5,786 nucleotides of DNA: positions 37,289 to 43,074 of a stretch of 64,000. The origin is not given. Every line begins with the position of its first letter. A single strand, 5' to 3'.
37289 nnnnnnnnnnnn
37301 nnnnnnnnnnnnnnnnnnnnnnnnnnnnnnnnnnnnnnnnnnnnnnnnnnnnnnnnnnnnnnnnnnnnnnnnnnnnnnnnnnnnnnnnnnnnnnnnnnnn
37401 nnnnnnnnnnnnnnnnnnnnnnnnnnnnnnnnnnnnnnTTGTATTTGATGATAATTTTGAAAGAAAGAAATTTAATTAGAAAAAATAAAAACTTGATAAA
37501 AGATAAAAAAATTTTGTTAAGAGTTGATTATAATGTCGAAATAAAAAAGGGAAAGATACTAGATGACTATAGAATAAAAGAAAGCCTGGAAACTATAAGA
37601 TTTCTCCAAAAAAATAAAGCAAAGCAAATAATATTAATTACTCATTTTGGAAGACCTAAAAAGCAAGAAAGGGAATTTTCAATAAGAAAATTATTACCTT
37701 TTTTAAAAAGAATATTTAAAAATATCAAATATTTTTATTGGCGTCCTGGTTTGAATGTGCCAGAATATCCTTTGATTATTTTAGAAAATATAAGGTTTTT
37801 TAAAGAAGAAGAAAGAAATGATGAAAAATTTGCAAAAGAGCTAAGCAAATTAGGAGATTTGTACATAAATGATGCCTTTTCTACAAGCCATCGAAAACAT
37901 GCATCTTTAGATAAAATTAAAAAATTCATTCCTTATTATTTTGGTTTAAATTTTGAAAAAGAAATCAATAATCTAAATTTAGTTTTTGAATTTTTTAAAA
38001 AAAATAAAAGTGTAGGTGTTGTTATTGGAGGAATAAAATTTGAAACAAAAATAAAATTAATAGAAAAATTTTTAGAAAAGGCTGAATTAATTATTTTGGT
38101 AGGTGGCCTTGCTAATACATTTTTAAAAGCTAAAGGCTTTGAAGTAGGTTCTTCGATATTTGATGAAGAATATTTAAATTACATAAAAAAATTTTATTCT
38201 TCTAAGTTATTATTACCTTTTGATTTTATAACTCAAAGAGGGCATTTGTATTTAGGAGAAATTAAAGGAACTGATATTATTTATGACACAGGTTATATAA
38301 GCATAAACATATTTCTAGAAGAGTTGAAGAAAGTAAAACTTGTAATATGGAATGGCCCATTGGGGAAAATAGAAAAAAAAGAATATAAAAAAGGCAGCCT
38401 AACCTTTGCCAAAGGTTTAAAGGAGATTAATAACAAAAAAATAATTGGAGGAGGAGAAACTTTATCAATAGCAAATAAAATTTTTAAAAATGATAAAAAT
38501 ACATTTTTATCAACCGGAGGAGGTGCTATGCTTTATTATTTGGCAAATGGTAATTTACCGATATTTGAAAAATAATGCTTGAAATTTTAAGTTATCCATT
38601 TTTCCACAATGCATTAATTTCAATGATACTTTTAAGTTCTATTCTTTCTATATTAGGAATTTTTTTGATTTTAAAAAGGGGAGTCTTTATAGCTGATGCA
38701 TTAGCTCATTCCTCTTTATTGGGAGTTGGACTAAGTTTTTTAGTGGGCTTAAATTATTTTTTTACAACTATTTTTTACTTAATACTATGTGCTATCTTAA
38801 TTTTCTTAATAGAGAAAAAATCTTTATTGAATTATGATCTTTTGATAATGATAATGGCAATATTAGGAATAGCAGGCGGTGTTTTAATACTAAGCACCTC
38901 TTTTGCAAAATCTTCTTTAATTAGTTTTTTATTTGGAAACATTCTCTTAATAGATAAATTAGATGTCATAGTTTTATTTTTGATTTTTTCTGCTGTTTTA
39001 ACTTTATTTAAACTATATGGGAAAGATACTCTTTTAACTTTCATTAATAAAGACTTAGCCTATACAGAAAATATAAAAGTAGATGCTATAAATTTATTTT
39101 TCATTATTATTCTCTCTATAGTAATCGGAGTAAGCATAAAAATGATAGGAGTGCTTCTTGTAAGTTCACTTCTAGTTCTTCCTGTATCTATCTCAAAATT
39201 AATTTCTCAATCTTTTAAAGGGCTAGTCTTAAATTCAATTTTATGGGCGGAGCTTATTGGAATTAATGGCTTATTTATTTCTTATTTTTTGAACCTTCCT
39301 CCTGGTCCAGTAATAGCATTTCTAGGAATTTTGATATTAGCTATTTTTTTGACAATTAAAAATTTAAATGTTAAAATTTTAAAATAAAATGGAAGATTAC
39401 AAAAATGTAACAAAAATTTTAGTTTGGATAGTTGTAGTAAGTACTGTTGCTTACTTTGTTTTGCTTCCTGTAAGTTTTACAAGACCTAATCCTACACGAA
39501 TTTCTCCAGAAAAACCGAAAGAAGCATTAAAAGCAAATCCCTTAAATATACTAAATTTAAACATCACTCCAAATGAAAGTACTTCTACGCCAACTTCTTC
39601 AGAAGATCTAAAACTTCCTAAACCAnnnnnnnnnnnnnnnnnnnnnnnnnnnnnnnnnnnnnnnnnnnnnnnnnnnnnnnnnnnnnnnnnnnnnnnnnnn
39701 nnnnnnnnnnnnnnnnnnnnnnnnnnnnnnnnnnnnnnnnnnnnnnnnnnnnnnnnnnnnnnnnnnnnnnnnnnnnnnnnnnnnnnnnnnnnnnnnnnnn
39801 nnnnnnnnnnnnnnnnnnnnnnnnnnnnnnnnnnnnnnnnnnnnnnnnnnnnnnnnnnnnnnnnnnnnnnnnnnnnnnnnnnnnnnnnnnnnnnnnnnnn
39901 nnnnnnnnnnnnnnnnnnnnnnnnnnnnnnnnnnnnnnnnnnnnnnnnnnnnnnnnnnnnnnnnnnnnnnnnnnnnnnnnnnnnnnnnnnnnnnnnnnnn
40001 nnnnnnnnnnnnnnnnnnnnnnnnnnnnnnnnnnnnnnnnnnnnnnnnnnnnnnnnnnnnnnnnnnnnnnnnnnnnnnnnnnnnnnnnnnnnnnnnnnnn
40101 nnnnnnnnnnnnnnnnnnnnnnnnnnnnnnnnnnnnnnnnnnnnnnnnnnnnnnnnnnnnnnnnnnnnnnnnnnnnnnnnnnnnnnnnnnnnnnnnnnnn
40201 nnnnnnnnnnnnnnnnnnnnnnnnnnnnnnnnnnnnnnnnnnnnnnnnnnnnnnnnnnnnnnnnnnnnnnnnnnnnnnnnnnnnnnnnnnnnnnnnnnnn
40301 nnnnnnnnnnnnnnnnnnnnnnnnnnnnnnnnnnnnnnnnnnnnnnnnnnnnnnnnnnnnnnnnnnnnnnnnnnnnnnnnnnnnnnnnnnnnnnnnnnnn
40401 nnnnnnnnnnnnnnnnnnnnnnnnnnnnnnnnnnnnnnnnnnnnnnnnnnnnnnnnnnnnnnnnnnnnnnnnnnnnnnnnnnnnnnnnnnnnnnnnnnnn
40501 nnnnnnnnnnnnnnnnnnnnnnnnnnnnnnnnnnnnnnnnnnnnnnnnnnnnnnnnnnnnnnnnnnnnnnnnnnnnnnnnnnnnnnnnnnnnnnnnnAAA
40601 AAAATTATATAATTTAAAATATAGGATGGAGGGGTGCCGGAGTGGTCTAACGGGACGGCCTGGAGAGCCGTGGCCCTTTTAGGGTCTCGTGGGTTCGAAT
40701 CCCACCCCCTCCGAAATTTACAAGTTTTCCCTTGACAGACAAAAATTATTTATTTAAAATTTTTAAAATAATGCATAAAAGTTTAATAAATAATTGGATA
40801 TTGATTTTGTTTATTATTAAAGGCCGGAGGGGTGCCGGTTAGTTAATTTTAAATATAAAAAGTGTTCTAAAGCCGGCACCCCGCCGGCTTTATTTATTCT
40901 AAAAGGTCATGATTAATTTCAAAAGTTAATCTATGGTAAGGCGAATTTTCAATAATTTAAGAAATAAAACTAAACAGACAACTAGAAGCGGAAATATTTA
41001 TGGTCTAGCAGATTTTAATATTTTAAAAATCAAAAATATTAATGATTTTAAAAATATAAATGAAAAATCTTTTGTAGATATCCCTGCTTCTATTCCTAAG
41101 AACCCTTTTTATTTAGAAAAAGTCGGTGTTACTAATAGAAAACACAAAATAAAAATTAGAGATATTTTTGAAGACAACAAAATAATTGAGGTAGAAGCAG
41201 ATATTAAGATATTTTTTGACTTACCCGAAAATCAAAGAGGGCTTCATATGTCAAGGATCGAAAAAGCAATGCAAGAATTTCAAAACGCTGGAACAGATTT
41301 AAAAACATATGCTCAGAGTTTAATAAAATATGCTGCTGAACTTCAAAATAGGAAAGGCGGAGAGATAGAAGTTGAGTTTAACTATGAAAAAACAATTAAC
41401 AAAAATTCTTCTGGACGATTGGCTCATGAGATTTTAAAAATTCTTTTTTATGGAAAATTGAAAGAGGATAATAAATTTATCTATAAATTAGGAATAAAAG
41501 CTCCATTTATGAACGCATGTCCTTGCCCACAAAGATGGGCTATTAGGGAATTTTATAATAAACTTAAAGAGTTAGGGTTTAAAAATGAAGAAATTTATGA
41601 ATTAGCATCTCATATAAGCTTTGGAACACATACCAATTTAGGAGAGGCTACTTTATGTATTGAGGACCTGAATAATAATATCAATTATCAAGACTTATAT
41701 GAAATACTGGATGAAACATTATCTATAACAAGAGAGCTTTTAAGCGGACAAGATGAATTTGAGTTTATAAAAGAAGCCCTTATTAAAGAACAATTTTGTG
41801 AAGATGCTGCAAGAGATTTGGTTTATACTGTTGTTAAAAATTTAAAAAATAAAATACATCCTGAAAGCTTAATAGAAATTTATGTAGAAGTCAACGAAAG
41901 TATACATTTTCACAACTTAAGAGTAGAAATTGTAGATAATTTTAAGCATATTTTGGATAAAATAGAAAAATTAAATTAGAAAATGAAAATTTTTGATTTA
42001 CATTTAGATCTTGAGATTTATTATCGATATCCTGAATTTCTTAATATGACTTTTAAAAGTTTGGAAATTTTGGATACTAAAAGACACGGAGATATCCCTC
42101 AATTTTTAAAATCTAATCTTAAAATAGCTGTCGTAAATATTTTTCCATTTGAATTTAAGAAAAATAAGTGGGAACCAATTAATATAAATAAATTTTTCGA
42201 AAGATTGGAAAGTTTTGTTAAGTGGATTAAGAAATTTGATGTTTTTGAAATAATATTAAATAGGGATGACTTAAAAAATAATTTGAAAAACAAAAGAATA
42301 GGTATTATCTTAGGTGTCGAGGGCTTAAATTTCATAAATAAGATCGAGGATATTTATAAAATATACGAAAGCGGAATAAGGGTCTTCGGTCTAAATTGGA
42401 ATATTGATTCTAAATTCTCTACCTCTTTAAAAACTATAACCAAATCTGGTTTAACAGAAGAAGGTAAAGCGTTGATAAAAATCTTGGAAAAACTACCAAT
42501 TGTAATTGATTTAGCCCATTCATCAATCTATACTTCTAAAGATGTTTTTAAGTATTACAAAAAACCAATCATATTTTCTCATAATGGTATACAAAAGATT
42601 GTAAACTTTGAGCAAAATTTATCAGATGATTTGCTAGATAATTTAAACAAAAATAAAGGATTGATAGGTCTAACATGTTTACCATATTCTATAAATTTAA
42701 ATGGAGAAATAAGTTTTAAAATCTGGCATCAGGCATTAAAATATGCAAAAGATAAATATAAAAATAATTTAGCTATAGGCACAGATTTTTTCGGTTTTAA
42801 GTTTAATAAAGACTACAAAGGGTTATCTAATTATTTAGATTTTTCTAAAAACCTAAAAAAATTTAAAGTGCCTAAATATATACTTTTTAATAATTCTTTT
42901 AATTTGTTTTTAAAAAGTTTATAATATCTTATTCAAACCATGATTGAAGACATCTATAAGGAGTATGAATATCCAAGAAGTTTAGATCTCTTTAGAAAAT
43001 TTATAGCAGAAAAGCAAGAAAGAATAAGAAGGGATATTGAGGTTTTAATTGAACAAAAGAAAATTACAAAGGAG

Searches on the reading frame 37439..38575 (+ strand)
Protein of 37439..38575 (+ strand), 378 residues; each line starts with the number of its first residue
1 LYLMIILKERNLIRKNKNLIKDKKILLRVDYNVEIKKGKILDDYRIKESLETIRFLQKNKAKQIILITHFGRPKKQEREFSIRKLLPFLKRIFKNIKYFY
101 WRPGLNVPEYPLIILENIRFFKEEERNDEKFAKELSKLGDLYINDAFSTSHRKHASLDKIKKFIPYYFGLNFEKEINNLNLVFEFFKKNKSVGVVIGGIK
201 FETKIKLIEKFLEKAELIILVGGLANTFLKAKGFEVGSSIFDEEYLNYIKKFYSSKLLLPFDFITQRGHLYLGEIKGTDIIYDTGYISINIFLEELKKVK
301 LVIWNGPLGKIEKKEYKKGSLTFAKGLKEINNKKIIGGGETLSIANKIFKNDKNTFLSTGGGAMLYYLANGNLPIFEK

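Call 7: search_protein_families(library=pfam, proteins=[window:37439-38575:+], max_evalue=0.001)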
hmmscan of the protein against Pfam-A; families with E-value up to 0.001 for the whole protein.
window:37439-38575:+ (378 aa): 1 family
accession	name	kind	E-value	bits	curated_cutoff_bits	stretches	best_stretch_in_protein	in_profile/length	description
PF00162.24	PGK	-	1.2e-94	317.9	27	1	20-369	6-377/379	Phosphoglycerate kinase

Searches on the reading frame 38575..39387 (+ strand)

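Call 9: search_protein_families(library=pfam, proteins=[window:38575-39387:+], max_evalue=0.001)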
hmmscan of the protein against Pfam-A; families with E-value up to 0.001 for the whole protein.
window:38575-39387:+ (270 aa): 1 family
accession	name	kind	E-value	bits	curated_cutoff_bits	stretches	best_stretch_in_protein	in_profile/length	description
PF00950.22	ABC-3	-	7.8e-49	167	20.1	1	6-258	1-254/258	ABC 3 transport family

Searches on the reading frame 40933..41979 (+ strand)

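Call 9: search_protein_families(library=pfam, proteins=[window:40933-41979:+], max_evalue=0.001)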
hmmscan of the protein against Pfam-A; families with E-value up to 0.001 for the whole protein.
window:40933-41979:+ (348 aa): 1 family
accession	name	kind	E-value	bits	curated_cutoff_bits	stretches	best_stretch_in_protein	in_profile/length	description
PF02649.19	GCHY-1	-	6.2e-38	131.2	25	1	49-328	3-257/260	Type I GTP cyclohydrolase folE2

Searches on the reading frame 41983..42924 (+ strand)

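Call 9: search_protein_families(library=pfam, proteins=[window:41983-42924:+], max_evalue=0.001)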
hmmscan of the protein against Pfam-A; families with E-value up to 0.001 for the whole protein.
window:41983-42924:+ (313 aa): 1 family
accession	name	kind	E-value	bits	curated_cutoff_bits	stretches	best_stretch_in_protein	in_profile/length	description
PF01244.27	Peptidase_M19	-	5e-45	154.5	26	1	2-293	7-297/319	Membrane dipeptidase (Peptidase family M19)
